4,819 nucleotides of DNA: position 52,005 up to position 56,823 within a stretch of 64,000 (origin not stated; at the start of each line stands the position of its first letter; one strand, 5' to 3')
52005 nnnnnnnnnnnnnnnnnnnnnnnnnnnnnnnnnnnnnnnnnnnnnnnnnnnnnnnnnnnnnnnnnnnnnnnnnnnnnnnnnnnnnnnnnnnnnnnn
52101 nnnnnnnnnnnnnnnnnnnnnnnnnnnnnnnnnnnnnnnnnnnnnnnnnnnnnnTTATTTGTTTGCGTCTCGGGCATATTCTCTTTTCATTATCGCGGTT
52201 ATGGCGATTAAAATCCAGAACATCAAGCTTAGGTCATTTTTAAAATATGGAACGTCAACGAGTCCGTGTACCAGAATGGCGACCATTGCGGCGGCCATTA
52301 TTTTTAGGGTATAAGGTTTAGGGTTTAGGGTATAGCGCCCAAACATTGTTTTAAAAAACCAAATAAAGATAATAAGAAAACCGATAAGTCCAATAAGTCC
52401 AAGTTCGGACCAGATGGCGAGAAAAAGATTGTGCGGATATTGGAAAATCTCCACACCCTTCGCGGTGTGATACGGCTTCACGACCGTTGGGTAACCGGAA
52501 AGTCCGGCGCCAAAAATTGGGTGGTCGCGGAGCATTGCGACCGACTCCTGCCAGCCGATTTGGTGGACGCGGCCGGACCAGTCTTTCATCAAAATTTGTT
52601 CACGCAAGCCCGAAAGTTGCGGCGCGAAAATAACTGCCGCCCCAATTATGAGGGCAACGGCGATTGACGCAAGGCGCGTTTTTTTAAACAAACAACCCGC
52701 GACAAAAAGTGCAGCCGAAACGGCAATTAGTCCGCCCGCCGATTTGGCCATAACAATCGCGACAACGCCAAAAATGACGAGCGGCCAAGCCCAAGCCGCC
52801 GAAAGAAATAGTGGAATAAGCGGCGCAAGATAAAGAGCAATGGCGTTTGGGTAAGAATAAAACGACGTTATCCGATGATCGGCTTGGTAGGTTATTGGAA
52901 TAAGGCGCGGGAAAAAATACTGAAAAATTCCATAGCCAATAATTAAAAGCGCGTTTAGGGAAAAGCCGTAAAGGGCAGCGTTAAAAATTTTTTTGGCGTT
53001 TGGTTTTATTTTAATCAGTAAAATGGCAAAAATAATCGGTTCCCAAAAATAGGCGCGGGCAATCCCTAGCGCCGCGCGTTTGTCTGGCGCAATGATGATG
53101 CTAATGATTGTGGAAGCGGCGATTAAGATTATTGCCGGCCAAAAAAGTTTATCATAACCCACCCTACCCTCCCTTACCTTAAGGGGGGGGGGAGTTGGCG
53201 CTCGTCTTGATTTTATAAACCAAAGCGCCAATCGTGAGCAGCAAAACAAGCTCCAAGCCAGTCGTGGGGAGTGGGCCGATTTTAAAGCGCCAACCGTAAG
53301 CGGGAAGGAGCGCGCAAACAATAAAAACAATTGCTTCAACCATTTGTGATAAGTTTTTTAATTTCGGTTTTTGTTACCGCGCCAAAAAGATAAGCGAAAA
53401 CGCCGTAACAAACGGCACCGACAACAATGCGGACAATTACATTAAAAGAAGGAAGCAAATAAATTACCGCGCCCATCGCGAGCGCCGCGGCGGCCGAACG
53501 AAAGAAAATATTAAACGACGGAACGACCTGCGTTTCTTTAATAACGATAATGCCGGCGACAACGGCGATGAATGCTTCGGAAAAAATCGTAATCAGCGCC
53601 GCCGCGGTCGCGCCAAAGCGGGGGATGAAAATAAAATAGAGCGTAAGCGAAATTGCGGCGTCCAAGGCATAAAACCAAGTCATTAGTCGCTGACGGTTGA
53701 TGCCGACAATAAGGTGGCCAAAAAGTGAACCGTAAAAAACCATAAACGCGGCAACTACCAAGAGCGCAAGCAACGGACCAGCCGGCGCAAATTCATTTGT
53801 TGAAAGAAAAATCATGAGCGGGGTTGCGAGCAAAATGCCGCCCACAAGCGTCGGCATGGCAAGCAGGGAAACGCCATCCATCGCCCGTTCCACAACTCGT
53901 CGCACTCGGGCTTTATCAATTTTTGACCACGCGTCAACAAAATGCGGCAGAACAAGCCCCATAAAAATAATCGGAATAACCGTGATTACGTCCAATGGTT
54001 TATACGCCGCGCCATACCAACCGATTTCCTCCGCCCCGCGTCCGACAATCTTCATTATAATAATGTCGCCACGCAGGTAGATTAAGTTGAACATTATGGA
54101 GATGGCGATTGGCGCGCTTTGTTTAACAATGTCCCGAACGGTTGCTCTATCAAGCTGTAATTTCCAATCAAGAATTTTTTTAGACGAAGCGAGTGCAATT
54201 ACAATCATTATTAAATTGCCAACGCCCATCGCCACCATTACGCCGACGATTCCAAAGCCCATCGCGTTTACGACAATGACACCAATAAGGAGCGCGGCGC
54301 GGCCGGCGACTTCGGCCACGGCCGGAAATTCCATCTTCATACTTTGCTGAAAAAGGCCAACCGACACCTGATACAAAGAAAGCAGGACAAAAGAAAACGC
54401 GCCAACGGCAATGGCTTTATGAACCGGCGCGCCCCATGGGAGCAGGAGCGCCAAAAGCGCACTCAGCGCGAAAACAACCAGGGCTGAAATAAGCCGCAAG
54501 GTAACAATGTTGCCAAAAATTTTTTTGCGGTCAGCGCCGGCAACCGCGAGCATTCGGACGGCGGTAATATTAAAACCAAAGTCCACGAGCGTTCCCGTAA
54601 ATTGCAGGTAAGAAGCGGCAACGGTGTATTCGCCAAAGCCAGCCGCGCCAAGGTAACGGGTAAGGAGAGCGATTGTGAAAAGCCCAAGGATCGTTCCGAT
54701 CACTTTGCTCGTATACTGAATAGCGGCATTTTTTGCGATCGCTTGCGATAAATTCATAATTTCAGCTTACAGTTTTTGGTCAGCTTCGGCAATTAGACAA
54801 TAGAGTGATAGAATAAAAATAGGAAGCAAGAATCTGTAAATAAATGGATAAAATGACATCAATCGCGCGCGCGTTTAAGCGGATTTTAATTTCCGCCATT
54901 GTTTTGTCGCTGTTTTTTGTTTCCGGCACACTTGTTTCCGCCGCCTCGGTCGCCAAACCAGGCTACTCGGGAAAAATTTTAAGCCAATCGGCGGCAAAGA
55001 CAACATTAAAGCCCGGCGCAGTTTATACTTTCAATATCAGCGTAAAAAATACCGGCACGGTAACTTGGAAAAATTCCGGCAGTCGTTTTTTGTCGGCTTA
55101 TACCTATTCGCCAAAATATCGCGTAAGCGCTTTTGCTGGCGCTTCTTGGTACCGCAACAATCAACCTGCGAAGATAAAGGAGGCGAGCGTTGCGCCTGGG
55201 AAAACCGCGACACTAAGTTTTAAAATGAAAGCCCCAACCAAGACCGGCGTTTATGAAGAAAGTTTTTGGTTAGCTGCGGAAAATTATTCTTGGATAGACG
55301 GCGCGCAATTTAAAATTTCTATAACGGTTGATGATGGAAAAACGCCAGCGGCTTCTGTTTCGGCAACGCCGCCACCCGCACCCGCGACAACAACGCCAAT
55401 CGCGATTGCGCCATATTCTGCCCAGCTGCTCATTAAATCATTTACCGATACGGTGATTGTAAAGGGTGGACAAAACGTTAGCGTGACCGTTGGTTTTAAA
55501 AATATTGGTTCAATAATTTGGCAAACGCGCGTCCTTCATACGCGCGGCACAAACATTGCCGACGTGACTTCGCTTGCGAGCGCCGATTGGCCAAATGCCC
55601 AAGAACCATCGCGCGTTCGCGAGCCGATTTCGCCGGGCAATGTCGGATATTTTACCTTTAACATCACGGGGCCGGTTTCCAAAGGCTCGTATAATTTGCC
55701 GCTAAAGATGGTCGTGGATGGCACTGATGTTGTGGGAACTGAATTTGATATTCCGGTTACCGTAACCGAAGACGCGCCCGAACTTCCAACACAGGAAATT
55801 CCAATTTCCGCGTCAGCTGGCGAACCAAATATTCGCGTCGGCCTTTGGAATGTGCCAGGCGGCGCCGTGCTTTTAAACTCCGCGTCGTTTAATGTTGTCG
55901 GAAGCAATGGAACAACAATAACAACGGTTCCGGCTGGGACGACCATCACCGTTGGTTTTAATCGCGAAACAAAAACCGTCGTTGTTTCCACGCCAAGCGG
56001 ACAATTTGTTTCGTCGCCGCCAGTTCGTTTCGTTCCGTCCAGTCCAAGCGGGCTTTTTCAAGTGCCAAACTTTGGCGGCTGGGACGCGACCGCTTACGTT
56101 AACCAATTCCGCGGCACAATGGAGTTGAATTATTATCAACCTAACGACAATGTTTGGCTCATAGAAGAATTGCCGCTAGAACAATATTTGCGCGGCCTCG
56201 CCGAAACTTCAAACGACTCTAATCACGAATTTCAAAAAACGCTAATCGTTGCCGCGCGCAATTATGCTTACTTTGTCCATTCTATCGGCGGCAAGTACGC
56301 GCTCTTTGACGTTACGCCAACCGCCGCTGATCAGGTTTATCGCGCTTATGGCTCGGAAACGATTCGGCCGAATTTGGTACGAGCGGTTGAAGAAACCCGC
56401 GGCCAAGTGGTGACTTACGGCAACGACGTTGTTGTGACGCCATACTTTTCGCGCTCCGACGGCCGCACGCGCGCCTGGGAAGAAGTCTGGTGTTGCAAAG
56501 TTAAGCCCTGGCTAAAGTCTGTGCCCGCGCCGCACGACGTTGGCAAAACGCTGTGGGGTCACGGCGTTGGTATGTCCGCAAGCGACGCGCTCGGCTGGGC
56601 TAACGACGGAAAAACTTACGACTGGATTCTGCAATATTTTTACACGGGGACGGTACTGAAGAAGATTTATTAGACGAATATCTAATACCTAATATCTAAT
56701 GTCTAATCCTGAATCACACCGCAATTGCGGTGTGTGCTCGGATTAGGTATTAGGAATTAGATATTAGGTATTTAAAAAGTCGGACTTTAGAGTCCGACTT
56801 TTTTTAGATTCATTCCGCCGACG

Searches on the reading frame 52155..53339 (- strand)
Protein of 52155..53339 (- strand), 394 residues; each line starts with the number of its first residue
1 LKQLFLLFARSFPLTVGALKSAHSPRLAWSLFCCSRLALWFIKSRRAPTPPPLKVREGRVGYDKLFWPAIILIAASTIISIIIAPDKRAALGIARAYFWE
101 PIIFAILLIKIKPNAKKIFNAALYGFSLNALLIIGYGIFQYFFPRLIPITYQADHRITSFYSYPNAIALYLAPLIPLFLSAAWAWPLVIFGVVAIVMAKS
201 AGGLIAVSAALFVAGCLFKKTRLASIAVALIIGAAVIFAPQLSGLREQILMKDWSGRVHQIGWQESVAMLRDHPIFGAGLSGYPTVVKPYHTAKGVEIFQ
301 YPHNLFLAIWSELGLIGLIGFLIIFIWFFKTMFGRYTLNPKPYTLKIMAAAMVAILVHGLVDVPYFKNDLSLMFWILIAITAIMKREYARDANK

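Call 6: search_protein_families(library=pfam, proteins=[window:52155-53339:-], max_evalue=0.001)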
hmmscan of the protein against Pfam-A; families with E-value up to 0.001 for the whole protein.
window:52155-53339:- (394 aa): 1 family
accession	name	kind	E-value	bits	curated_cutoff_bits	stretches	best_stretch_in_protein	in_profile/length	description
PF04932.20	Wzy_C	-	4.4e-18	65.9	31.7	1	187-322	2-149/149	O-Antigen ligase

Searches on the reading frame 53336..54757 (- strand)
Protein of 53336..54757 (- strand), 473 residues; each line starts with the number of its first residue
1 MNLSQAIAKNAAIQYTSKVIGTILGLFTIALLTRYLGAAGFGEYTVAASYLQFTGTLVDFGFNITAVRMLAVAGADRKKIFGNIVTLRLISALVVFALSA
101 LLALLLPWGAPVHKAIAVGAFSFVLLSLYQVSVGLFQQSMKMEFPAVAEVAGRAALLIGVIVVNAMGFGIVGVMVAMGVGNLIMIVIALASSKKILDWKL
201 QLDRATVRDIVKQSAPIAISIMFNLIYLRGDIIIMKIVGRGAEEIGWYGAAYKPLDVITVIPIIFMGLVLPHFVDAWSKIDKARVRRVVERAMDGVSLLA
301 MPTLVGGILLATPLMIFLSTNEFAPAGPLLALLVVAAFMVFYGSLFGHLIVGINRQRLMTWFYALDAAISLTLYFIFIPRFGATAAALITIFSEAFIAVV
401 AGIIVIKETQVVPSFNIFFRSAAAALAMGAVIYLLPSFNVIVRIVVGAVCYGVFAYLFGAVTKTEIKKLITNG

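Call 6: search_protein_families(library=pfam, proteins=[window:53336-54757:-], max_evalue=0.001)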
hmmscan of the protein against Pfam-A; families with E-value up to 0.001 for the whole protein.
window:53336-54757:- (473 aa): 2 families
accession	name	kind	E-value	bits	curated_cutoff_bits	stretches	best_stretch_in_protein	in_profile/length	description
PF01943.22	Polysacc_synt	-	2e-28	100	28.2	1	8-275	2-272/274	Polysaccharide biosynthesis protein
PF13440.11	Polysacc_synt_3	-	1.3e-19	71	23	1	31-325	1-290/293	Polysaccharide biosynthesis protein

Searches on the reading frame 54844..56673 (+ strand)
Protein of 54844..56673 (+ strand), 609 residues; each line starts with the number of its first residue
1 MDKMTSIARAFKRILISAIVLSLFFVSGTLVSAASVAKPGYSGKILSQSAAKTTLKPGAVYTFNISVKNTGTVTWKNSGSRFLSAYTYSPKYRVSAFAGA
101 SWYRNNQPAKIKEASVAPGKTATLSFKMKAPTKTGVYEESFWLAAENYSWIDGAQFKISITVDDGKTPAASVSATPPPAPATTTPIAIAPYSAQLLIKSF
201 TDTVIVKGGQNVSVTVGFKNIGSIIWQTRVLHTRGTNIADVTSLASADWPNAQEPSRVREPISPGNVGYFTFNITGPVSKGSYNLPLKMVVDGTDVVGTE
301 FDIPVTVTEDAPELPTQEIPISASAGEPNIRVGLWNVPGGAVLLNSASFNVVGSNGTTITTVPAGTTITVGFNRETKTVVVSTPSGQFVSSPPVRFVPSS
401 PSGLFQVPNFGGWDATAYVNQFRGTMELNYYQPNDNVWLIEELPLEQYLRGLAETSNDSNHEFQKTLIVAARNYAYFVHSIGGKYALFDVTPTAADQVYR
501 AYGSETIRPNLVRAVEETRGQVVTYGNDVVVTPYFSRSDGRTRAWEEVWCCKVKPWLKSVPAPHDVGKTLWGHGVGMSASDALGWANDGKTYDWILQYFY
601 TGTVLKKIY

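Call 6: search_protein_families(library=pfam, proteins=[window:54844-56673:+], max_evalue=0.001)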
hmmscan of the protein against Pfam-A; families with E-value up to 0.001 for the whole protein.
window:54844-56673:+ (609 aa): 2 families
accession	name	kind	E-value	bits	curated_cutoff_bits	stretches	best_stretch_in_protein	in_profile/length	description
PF16158.11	N_BRCA1_IG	-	2e-13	51.2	28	1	52-162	5-108/108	Ig-like domain from next to BRCA1 gene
PF08486.15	SpoIID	-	3e-13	50.6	23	1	435-525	3-97/97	Stage II sporulation protein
